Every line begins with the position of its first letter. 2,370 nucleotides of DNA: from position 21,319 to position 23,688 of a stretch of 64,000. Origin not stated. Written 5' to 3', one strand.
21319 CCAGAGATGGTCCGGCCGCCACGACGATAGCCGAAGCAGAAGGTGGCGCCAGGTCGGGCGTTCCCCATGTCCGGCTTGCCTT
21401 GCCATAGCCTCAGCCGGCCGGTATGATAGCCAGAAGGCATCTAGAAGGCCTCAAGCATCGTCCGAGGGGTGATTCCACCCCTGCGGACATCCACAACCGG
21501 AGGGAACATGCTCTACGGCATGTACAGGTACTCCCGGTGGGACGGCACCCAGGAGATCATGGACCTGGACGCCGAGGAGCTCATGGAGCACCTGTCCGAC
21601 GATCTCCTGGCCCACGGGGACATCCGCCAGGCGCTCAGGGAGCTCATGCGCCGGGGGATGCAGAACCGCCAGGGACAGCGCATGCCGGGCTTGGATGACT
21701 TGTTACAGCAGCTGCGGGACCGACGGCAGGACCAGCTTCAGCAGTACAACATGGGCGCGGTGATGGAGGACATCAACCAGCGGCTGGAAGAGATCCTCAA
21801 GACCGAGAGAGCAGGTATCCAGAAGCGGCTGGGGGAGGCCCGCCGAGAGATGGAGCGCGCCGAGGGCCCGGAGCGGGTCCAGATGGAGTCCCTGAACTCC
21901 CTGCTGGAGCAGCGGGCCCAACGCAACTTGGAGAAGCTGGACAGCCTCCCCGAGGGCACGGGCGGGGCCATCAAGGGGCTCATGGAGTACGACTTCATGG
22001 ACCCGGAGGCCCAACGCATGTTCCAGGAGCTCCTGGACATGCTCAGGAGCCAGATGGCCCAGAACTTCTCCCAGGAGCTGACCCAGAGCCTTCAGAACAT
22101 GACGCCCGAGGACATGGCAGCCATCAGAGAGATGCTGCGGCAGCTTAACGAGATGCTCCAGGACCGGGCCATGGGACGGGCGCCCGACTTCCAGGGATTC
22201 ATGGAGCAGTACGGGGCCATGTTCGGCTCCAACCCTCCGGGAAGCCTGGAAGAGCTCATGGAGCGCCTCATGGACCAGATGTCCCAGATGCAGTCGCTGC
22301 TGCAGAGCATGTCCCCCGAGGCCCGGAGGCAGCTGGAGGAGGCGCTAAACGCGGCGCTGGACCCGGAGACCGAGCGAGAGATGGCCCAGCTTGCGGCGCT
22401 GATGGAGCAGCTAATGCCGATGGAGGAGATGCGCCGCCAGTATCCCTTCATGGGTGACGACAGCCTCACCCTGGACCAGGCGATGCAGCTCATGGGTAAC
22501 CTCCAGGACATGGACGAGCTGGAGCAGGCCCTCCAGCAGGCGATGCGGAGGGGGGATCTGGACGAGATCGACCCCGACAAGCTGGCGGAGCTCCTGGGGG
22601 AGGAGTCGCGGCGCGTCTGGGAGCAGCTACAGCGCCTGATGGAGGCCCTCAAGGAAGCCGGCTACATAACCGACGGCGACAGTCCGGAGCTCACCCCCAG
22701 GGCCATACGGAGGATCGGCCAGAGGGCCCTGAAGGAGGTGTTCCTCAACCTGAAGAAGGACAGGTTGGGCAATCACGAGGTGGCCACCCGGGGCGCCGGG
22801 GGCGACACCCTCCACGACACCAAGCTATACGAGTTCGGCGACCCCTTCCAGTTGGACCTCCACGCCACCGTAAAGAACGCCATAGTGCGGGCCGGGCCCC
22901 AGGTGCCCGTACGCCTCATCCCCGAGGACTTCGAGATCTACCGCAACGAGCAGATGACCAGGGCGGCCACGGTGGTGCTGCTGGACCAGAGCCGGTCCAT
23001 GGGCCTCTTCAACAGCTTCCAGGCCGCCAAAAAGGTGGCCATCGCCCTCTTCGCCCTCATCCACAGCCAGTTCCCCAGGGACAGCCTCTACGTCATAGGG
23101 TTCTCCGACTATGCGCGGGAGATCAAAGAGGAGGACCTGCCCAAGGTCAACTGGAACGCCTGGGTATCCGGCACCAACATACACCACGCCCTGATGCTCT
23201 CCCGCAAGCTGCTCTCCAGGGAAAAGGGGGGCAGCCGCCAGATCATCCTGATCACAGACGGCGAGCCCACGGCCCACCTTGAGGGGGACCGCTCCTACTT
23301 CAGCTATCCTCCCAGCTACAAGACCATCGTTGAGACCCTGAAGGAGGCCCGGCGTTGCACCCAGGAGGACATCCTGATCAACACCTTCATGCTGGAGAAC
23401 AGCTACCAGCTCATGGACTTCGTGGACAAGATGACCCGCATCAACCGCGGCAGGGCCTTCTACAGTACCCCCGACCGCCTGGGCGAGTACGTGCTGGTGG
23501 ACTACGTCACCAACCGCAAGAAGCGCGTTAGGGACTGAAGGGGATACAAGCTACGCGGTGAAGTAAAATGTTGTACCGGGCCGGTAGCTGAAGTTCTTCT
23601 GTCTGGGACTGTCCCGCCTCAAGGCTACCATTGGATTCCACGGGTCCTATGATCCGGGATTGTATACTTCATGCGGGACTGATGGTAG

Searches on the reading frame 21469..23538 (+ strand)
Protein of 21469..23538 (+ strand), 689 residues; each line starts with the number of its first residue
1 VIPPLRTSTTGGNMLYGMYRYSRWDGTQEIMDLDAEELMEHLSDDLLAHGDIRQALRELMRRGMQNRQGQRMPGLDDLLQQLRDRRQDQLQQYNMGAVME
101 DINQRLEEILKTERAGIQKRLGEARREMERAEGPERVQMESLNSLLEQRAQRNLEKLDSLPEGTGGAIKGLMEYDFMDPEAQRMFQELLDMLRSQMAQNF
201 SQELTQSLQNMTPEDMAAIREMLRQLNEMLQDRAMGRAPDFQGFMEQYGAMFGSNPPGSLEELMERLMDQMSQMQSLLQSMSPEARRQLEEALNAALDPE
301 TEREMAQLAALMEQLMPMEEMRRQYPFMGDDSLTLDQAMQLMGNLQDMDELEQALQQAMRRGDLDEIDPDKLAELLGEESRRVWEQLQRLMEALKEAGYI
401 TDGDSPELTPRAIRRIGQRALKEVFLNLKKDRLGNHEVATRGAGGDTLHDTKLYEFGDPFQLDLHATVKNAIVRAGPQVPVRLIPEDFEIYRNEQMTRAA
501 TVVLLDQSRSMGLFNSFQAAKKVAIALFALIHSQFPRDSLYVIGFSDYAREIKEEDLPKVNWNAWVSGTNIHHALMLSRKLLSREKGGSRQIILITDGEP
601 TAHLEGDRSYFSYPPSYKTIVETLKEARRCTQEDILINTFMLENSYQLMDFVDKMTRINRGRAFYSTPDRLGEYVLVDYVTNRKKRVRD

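Call 73: search_protein_families(library=pfam, proteins=[window:21469-23538:+], max_evalue=0.01)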
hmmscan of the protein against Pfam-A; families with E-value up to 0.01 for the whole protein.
window:21469-23538:+ (689 aa): 3 families
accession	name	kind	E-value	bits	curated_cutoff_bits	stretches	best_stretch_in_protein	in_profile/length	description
PF13519.12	VWA_2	-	1.1e-08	36.1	27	1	501-599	1-107/107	von Willebrand factor type A domain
PF05762.20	VWA_CoxE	-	5.7e-05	23.1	26.4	1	461-603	26-164/222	VWA domain containing CoxE-like protein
PF00092.34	VWA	-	0.0015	19.2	23.8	0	502-602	3-117/174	von Willebrand factor type A domain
